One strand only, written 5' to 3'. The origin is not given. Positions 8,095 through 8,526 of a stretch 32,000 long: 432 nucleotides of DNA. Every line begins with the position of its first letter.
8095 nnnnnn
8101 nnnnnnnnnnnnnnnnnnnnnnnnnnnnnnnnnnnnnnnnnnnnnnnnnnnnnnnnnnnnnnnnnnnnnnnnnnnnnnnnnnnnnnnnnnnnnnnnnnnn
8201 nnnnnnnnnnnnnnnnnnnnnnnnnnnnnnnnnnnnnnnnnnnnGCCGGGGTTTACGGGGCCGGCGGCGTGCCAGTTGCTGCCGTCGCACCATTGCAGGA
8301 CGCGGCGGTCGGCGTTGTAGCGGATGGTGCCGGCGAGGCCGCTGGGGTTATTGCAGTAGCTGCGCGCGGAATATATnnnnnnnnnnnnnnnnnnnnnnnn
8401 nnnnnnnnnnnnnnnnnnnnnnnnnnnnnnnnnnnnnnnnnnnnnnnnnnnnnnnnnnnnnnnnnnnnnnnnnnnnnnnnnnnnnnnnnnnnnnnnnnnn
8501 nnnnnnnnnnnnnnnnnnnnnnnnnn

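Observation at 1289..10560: A ~30-residue Cys-bracketed module recurs five times in three secreted proteins with unrelated payload domains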

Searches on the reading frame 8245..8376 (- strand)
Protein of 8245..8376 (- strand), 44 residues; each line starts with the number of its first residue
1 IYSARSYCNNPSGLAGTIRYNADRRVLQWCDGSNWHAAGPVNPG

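Call 12: find_homologous_proteins(query=A2, max_evalue=10)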
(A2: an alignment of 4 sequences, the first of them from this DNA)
Query A2 (4 sequences): no candidate shares three 5-residue words with the query. No homologue found.

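Call 19: search_solved_structures(query=A3, max_evalue=10, show_alignments=3)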
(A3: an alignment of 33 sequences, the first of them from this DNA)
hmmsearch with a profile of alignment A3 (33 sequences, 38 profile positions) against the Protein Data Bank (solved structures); distinct sequences matched with E-value up to 10: 9.
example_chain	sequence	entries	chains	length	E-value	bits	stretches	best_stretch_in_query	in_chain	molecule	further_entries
8sv9_A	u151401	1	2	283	0.76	12.4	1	17-30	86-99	Serine/threonine-protein kinase ULK1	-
9se8_A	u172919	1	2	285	0.77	12.4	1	17-30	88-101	Serine/threonine-protein kinase ULK1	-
4wno_A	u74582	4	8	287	0.77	12.4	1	17-30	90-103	Serine/threonine-protein kinase ULK1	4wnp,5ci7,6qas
8p5h_A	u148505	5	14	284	0.79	12.4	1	17-30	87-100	Serine/threonine-protein kinase ULK1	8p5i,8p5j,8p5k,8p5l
8p5g_A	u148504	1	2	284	0.8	12.4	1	17-30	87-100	Serine/threonine-protein kinase ULK1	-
9f32_A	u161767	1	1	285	0.8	12.4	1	17-30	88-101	Serine/threonine-protein kinase ULK1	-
6mnh_A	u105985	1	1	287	0.9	12.2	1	17-30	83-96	Serine/threonine-protein kinase ULK1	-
3nmv_B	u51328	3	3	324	1.2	11.8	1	24-33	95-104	Protein phosphatase 2C 77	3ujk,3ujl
7o79_A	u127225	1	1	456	6.1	9.6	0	14-26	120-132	Poly(Beta-D-mannuronate) lyase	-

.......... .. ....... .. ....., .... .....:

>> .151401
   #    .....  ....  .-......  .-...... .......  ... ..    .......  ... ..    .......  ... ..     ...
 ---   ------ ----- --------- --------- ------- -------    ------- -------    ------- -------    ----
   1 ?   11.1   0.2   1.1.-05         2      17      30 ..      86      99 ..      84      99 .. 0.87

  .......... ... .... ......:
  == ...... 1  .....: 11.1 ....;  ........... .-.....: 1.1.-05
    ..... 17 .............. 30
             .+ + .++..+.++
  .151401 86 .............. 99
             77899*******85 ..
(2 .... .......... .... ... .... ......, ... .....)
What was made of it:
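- Tried and rejected: Only chance hits, such as ULK1 (call 19).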

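Call 24: search_protein_representatives(alignment_id=A3)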
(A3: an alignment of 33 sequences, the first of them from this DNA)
Query: 33 sequences, 38 profile positions. Proteins with E-value up to 0.001 (for the whole library): 3360; up to 1e-10: 1194; up to 1e-30: 282. The best 150 are listed.
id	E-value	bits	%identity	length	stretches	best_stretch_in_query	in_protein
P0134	5.3e-47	173.0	-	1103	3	3-37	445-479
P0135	9.1e-47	172.2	-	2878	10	4-37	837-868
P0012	1.3e-46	171.8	-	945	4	2-38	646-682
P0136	6.6e-46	169.5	-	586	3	1-37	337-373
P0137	1.1e-45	168.8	-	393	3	2-36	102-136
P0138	9.6e-45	165.8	-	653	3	3-37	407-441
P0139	2.2e-44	164.6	-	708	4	2-37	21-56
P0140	3.5e-44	164.0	-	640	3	3-37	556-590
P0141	4.2e-44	163.7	-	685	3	1-36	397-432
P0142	5.4e-44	163.4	-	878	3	2-37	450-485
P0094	5.7e-44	163.3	-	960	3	2-37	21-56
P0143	5.8e-44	163.3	-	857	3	3-38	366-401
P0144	6.1e-44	163.2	-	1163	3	1-37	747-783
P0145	9.6e-44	162.6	-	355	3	2-37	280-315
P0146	1.3e-43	162.1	-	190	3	2-36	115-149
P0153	1.4e-41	155.7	-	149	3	2-36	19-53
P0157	5.3e-41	153.8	-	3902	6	2-33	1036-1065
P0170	1.3e-39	149.4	-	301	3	2-37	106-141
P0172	2.1e-39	148.7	-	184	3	1-35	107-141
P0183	1.4e-38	146.0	-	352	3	2-37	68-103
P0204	2.1e-37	142.3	-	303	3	1-33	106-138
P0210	3.6e-37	141.5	-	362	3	2-37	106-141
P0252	3.5e-35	135.2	-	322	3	2-36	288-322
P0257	5.4e-35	134.6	-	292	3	2-34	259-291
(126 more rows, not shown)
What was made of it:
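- Checked: A profile search of 1.84 billion representatives gives 3360 proteins at E<=1e-3, 1194 at E<=1e-10 and 282 at E<=1e-30 (call 24).
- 3360 representative proteins match (call 24). 3360 database proteins match, 282 of them at E<=1e-30 (call 24).
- Tried and rejected: The exhaustive profile search replaced it (call 24).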

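Call 25: predict_structure(alignment_id=A3)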
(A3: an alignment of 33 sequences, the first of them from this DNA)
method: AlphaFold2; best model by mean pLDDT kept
length: 38 residues; sequences in the alignment: 33
mean_pLDDT: 89.7   pTM: 0.59
mean pLDDT of the five models: 89.7, 84.0, 83.2, 82.4, 62.1
residues with pLDDT >= 90: 25; 70-90: 11; 50-70: 2; < 50: 0
segments of 3 or more residues with pLDDT < 50: none
pLDDT, mean of each block of 10 residues (from residue 1): 86 92 94 87
secondary structure, 60 per line:
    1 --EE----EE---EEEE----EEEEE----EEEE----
elements in order: E14-17 E22-26 E31-34
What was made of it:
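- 8251..8367 (-): Module copy C2 (aa 732-770), first of the tandem pair between the FG-GAP region and LamG. AlphaFold model pLDDT 89.7 (call 25).
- AlphaFold pLDDT 89.7, with strands at 14-17, 22-26 and 31-34 (call 25). The AlphaFold model is confident (call 25).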

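Call 28: search_protein_families(library=pfam, proteins=[P0153, P0172, P0146, P0170, P0204, P0257, P0252, P0145, P0183, P0210], max_evalue=1)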
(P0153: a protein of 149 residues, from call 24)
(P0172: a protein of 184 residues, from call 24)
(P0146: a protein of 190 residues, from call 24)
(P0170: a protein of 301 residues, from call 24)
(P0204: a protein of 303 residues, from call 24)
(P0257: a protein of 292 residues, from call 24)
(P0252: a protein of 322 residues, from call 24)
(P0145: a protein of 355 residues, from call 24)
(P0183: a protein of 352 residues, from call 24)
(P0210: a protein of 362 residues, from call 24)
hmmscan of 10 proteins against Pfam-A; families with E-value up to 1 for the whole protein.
P0153 (149 aa): 1 family
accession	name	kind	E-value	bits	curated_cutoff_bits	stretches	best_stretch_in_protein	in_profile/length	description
PF08727.16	P3A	-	0.16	11.8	22.3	0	38-49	32-43/59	Poliovirus 3A protein like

P0172 (184 aa): 1 family
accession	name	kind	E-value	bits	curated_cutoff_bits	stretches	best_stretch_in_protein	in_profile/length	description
PF18790.7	KfrB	-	0.042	14.3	25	0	36-49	3-16/54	KfrB Domain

P0146 (190 aa): 4 families
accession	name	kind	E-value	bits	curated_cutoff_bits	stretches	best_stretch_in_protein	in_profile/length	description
PF13385.13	Laminin_G_3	-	6.1e-11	43.1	27.6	1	2-66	89-151/151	Concanavalin A-like lectin/glucanases superfamily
PF18454.7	Mtd_N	-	0.00032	21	26.3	1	77-101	12-36/37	Major tropism determinant N-terminal domain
PF08727.16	P3A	-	0.00096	18.9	22.3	0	121-144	18-42/59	Poliovirus 3A protein like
PF17996.7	CE2_N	-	0.13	12.8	27.9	1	16-65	14-63/108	Carbohydrate esterase 2 N-terminal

P0170 (301 aa): 5 families
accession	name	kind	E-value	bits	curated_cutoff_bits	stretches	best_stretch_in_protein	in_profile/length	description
PF00754.31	F5_F8_type_C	-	2.4e-05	24.9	28.2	1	190-288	25-116/127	F5/8 type C domain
PF22633.2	F5_F8_type_C_2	-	0.0028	18.7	27.8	1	221-283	42-91/91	NedA-like, galactose-binding domain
PF08727.16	P3A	-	0.097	12.5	22.3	0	83-96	31-44/59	Poliovirus 3A protein like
PF10339.14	Vel1p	-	0.12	12.1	23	0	35-60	174-199/202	Yeast-specific zinc responsive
PF08642.15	Rxt3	-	0.93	10.7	29.9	0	75-94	25-44/127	Histone deacetylation protein Rxt3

P0204 (303 aa): 3 families
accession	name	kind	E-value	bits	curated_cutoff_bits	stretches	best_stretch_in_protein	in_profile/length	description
PF07603.17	Lcl_C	-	2.1e-07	31.7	34.9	1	225-301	31-117/117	Lcl C-terminal domain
PF19811.4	DUF6294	-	0.059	14.4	34.9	0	70-109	3-40/88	Family of unknown function (DUF6294)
PF03474.20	DMA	-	0.094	12.8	23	0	125-134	20-29/37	DMRTA motif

P0257 (292 aa): 4 families
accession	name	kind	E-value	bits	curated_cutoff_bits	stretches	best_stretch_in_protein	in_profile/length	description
PF07588.17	DUF1554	-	0.0018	18.5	27.5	1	103-228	9-134/136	Protein of unknown function (DUF1554)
PF08727.16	P3A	-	0.018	14.8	22.3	0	49-61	32-44/59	Poliovirus 3A protein like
PF03474.20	DMA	-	0.058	13.4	23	0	7-15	20-28/37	DMRTA motif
PF06482.17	Endostatin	-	0.096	12.8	29.4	1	103-175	15-88/170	Collagenase NC10 and Endostatin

P0252 (322 aa): 2 families
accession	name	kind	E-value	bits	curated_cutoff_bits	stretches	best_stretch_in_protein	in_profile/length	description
PF07588.17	DUF1554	-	2.1e-05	24.8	27.5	1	77-126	3-43/136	Protein of unknown function (DUF1554)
PF08727.16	P3A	-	5.3e-05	22.9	22.3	1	44-58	30-44/59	Poliovirus 3A protein like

P0145 (355 aa): 3 families
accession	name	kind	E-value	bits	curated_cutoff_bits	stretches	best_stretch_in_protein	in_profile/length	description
PF13385.13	Laminin_G_3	-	1e-30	107.3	27.6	1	77-232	4-151/151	Concanavalin A-like lectin/glucanases superfamily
PF02973.23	Sialidase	-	0.041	13.8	26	1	167-231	115-181/189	Sialidase, N-terminal domain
PF02210.31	Laminin_G_2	-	0.19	12.7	22.9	1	132-221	28-123/126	Laminin G domain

P0183 (352 aa): 3 families
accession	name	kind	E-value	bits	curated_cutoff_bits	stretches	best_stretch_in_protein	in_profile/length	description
PF13385.13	Laminin_G_3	-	7.6e-25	88.3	27.6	1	161-312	1-150/151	Concanavalin A-like lectin/glucanases superfamily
PF00354.24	Pentaxin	-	0.0031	17.7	25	1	240-319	82-170/194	Pentaxin family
PF18790.7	KfrB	-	0.17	12.4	25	0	77-90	3-16/54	KfrB Domain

P0210 (362 aa): 3 families
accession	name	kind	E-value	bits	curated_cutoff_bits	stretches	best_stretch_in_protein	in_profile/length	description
PF13385.13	Laminin_G_3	-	7.1e-28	98.1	27.6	1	196-353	1-151/151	Concanavalin A-like lectin/glucanases superfamily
PF02210.31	Laminin_G_2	-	7.7e-07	30.1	22.9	1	247-344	21-125/126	Laminin G domain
PF00054.30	Laminin_G_1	-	2.8e-05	24.8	24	1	247-326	22-101/131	Laminin G domain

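Call 29: fold_search(model_id=the predicted structure, library=pdb)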
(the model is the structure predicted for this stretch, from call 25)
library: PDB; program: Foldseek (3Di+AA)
matches with E <= 10: 166; with E <= 0.001: 0
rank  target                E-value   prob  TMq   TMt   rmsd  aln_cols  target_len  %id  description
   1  7rfo_B                3.2e+00  0.28  0.55  0.08   2.2        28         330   28  SeMet Tailspike protein 4 (TSP4) phage CBA120, residues 1-335, obtained in the presence of LiSO4 (released 2022-02-23)
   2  8xrm_I                3.4e+00  0.11  0.43  0.18   6.6        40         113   15  RNA polymerase II elongation complex with DSIF, SPT6, and ELOF1 transcribing genomic DNA extracted from human nuclei (released 2025-05-07)
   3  7sn4_W                3.4e+00  0.02  0.19  0.03  12.1        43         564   16  Cryo-EM structure of the enterohemorrhagic E. coli O157:H7 flagellar filament (released 2022-03-16)
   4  4bdw                  3.9e+00  0.28  0.59  0.30   2.6        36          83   19  The structure of the FnI-EGF tandem domain of coagulation factor XII in complex with Holmium (released 2013-02-13)
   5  3gxe_B                4.4e+00  0.18  0.60  0.30   4.1        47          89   19  Complex of a Low Affinity Collagen Site with the Fibronectin 8-9FnI Domain Pair (released 2010-04-07)
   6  7rej_B                4.8e+00  0.25  0.58  0.10   1.9        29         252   28  Tailspike protein 4 (TSP4) from phage CBA120, residues 1-335, obtained in the presence of NaK-Tartrate (released 2022-02-23)
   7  9oz8_B                4.8e+00  0.15  0.58  0.04   3.7        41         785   17  Cryo-EM structure of chicken NEL dimer bound with one human NICOL. (released 2026-02-25)
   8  8os5_C                5.1e+00  0.18  0.57  0.10   2.7        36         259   19  Crystal structure of the Factor XII heavy chain reveals an interlocking dimer with a FnII to kringle domain interactio (released 2024-03-27)
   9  1b5z_A                5.1e+00  0.06  0.35  0.15   4.8        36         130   19  CONTRIBUTION OF HYDROGEN BONDS TO THE CONFORMATIONAL STABILITY OF HUMAN LYSOZYME: CALORIMETRY AND X-RAY ANALYSIS OF SI (released 1999-02-02)
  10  7ap7                  5.1e+00  0.06  0.35  0.16   3.5        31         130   13  Structure of the W64R amyloidogenic variant of human lysozyme (released 2021-08-25)
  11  3ejh_A                5.4e+00  0.16  0.62  0.30   3.7        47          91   19  Crystal Structure of the Fibronectin 8-9FnI Domain Pair in Complex with a Type-I Collagen Peptide (released 2009-02-03)
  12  1ckh                  5.4e+00  0.06  0.34  0.15   4.8        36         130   19  T70V MUTANT HUMAN LYSOZYME (released 1999-04-30)
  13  1ioc                  5.4e+00  0.06  0.35  0.15   4.7        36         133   19  CRYSTAL STRUCTURE OF MUTANT HUMAN LYSOZYME, EAEA-I56T (released 2002-10-09)
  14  1ge4                  5.4e+00  0.05  0.32  0.13   2.6        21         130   19  CRYSTAL STRUCTURE OF MUTANT HUMAN LYSOZYME SUBSTITUTED AT LEFT-HANDED HELICAL POSITIONS (released 2000-11-08)
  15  1ouj                  5.4e+00  0.05  0.33  0.13   2.6        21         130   19  CONTRIBUTION OF HYDROPHOBIC RESIDUES TO THE STABILITY OF HUMAN LYSOZYME: X-RAY STRUCTURE OF THE V99A MUTANT (released 1997-02-12)
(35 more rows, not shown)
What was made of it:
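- On Fibronectin type I: Foldseek E>3 (call 29).
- Closest known: Fibronectin type I modules. Same: Weak structural matches: TM 0.56-0.67, E>3 (call 29).
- Tried and rejected: Nothing significant (call 29).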

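Call 33: search_protein_families(library=pfam, alignment_id=A4, max_evalue=1)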
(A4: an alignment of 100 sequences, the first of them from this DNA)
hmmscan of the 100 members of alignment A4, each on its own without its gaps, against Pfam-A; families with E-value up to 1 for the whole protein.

A. member 1, seq(38 aa): 0 families

B. families by the number of members that match (of 100 scanned): 14 families
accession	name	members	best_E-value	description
PF18454.7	Mtd_N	10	0.0015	Major tropism determinant N-terminal domain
PF08727.16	P3A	10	0.0089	Poliovirus 3A protein like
PF03474.20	DMA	3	0.16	DMRTA motif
PF25073.1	DUF7797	2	0.0021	Domain of unknown function (DUF7797)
PF06955.19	XET_C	1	0.016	Xyloglucan endo-transglycosylase (XET) C-terminus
PF07700.20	HNOB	1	0.076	Haem-NO-binding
PF04798.17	Baculo_19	1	0.079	Baculovirus 19 kDa protein conserved region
PF24059.1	DUF7360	1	0.1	Domain of unknown function (DUF7360)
PF00323.24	Defensin_1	1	0.11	Mammalian defensin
PF19565.4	DUF6087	1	0.18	Family of unknown function (DUF6087)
PF11730.13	DUF3297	1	0.21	Protein of unknown function (DUF3297)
PF05315.17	ICEA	1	0.25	ICEA Protein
PF22138.2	MjAgo_N-like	1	0.28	Archaeal argonaute protein N-terminal domain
PF21094.3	Nup188_SH3-like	1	0.28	Nup188 SH3-like domain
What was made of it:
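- On Pfam PF18454 Mtd_N: Of 100 isolated modules, 10 give sub-threshold hits, best E 1.5e-3 (call 33).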

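Call 35: list_cluster_members(proteins=[P0134, P0135, P0137, P0139, P0153, P0145, P0157, P0170, P0204, P0121])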
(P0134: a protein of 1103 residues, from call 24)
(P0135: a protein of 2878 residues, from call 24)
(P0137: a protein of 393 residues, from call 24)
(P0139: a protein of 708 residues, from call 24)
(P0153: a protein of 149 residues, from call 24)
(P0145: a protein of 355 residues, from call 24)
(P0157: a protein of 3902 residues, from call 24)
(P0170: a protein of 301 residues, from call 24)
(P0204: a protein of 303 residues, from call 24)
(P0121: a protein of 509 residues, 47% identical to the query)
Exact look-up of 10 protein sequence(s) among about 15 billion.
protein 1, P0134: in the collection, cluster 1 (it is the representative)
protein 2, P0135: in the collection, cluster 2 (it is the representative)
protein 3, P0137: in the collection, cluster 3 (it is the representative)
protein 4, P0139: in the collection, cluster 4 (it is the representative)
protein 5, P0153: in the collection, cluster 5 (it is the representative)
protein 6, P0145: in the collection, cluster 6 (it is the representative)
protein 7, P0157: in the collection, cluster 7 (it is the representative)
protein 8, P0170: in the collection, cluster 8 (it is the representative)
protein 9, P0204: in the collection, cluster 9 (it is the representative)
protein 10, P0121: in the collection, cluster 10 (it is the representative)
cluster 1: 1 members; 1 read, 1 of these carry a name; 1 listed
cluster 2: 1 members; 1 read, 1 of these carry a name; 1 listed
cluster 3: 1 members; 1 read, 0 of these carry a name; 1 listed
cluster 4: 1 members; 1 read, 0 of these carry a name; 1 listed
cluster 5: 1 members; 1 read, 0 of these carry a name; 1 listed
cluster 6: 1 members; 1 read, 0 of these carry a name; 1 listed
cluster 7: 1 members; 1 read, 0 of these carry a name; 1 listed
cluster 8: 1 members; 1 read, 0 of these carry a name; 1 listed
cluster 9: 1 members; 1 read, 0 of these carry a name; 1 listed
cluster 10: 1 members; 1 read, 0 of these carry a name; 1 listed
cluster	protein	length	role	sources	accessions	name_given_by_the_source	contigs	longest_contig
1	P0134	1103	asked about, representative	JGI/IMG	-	hypothetical protein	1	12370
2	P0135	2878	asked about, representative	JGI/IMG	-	hypothetical protein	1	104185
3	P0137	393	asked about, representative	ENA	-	-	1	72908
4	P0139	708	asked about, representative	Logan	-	-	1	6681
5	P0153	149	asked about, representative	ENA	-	-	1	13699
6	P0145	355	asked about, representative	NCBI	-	-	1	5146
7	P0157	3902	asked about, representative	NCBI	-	-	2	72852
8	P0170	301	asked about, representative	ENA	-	-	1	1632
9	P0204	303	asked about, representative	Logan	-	-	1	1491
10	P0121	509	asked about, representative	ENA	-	-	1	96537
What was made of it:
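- Tried and rejected: No names returned (call 35).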

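Call 45: fold_search(model_id=the predicted structure, library=viral)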
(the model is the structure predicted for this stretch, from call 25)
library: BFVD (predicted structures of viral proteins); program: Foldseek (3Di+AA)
matches with E <= 10: 587; with E <= 0.001: 0
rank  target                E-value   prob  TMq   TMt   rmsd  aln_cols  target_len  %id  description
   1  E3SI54                3.7e-02  1.00  0.72  0.10   1.4        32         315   38  Sericin 1-like protein [Synechococcus phage S-SM1]
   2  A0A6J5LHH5            1.1e-01  0.97  0.65  0.23   6.6        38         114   29  Uncharacterized protein [uncultured Caudovirales phage]
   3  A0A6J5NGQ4            1.3e-01  0.99  0.68  0.15   2.8        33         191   42  Uncharacterized protein [uncultured Caudovirales phage]
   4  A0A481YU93            1.8e-01  0.99  0.64  0.10   1.1        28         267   32  Major tropism determinant N-terminal domain-containing protein [Marseillevirus LCMAC103]
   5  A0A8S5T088            1.9e-01  0.99  0.64  0.27   3.5        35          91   34  Uncharacterized protein [Myoviridae sp. ctWb16]
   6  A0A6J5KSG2            1.9e-01  0.98  0.67  0.03   3.8        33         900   30  Intramolecular chaperone auto-processing domain containing protein [uncultured Caudovirales phage]
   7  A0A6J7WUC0            2.9e-01  0.97  0.63  0.08   1.9        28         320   25  Uncharacterized protein [uncultured Caudovirales phage]
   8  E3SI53                3.1e-01  0.98  0.65  0.31   1.3        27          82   33  Uncharacterized protein [Synechococcus phage S-SM1]
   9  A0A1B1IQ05            3.1e-01  0.98  0.67  0.06   2.3        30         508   33  (no name in the UniProt tables at hand)
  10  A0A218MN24            3.3e-01  0.98  0.72  0.07   2.0        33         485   24  Tail fiber protein [uncultured virus]
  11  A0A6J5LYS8            3.5e-01  0.97  0.69  0.12   2.0        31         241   32  Uncharacterized protein [uncultured Caudovirales phage]
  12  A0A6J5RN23            3.8e-01  0.90  0.57  0.08   3.1        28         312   28  Phage tail collar domain containing protein [uncultured Caudovirales phage]
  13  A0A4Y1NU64            4.3e-01  0.98  0.74  0.06   1.9        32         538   22  Glycine-rich domain-containing protein [Pelagibacter phage HTVC025P]
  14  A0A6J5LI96            4.3e-01  0.97  0.70  0.04   1.6        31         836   29  Uncharacterized protein [uncultured Caudovirales phage]
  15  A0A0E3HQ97            4.3e-01  0.94  0.65  0.07   2.7        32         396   41  Sericin 1-like protein [Synechococcus phage ACG-2014a]
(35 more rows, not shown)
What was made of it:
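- On Pfam PF18454 Mtd_N: A Marseillevirus protein annotated as Mtd_N-containing is rank 4 in the viral library: E 0.18, TM 0.64, rmsd 1.1 A over 28 columns (call 45).
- They are cyanophage and pelagiphage Gly-rich, LamG, tail-fibre, tail-collar and Mtd_N-domain proteins (call 45). The best Foldseek E-values are 0.037 (viral) and 3.2 (PDB) (calls 29, 45).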

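Call 55: search_protein_families(library=phrogs, proteins=[P0153], max_evalue=0.01)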
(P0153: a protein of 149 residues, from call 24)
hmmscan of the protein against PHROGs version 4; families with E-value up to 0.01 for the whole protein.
P0153 (149 aa): 6 families
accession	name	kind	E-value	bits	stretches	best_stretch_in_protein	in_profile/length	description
phrog_1325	-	unknown function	8e-07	29.8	0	13-66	42-95/334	-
phrog_5621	-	unknown function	2e-05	25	1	15-67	43-96/396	-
phrog_1959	-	unknown function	0.00017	22.3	0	25-67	65-109/298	-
phrog_2415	-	unknown function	0.00019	22.5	0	16-59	24-68/317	-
phrog_8309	-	unknown function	0.00019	21.7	0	109-136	31-58/312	-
phrog_25721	-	unknown function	0.0016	18.6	0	13-63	41-92/340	-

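Call 59: search_protein_families(library=pfam, alignment_id=A6, max_evalue=0.00001)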
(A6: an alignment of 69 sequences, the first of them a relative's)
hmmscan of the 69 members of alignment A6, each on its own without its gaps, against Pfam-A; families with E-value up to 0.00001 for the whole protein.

A. member 1, P0173 (1045 aa): 2 families
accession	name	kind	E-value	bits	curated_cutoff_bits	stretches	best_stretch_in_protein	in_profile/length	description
PF13385.13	Laminin_G_3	-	2.2e-78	262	27.6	4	78-234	1-149/151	Concanavalin A-like lectin/glucanases superfamily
PF02210.31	Laminin_G_2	-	5.5e-09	37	22.9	0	327-398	10-75/126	Laminin G domain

B. families by the number of members that match (of 69 scanned): 22 families
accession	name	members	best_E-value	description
PF13385.13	Laminin_G_3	44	3.6e-92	Concanavalin A-like lectin/glucanases superfamily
PF07603.17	Lcl_C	20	4e-25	Lcl C-terminal domain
PF02210.31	Laminin_G_2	9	1.1e-11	Laminin G domain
PF07953.20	Toxin_R_bind_N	6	3.1e-16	Clostridium neurotoxin, N-terminal receptor binding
PF02973.23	Sialidase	6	1.1e-11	Sialidase, N-terminal domain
PF14312.12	FG-GAP_2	5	5.9e-125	FG-GAP repeat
PF25390.1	WD40_RLD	4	7.1e-59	RCC1-like domain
PF13540.12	RCC1_2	4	4.3e-44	Regulator of chromosome condensation (RCC1) repeat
PF00415.24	RCC1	4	4.9e-42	Regulator of chromosome condensation (RCC1) repeat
PF08309.17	LVIVD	3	2.2e-41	LVIVD repeat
PF18454.7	Mtd_N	3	2e-06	Major tropism determinant N-terminal domain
PF03736.22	EPTP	2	7.6e-13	EPTP domain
PF00354.24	Pentaxin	2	1.2e-09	Pentaxin family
PF22925.3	TS_C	2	2.4e-06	Trans-sialidase, C-terminal domain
PF10282.15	Lactonase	1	2.9e-18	Lactonase, 7-bladed beta-propeller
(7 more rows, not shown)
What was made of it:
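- On Pfam PF18454 Mtd_N: Of 69 multi-copy family members, 3 reach E<=1e-5 through summed copies (call 59).
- Mtd_N: weak hits in 10 of 100 modules, and 3 of 69 whole proteins at E<=1e-5 (calls 33, 59). Payloads are LamG, Lcl_C, FG-GAP, RCC1 and LVIVD (call 59).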

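Call 89: search_protein_families(library=phrogs, alignment_id=A4, max_evalue=0.001)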
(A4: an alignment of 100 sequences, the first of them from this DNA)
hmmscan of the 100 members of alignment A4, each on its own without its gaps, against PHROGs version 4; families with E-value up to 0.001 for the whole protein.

A. member 1, seq(38 aa): 0 families

B. families by the number of members that match (of 100 scanned): 3 families
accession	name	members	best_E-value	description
phrog_13229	-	6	6.3e-05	tail fiber protein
phrog_8309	-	1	8.8e-05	-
phrog_5621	-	1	0.00066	-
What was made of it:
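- On Phage tail-fibre hairpin module (unnamed; PHROG 13229, 1325, 5621): PHROG hits are 8e-7 and 2e-5 for module-only protein P0153, and 6 of 100 isolated modules hit phrog_13229 'tail fiber protein' (calls 55, 89).
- PHROG hits: 8e-7 for a module-only protein, and phrog_13229 'tail fiber protein' for 6 of 100 isolated modules (calls 55, 89).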

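Call 99: search_protein_families(library=ncbifam, proteins=[P0153, P0172, P0170], max_evalue=1)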
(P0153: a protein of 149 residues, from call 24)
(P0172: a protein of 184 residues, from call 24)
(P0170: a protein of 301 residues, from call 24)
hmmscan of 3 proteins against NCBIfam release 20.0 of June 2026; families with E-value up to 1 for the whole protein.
P0153 (149 aa): 0 families

P0172 (184 aa): 0 families

P0170 (301 aa): 1 family
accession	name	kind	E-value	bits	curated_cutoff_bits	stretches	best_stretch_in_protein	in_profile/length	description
NF047953.1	PBSXProtXepA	equivalog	0.01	15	400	1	242-289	82-127/279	phage-like element PBSX protein XepA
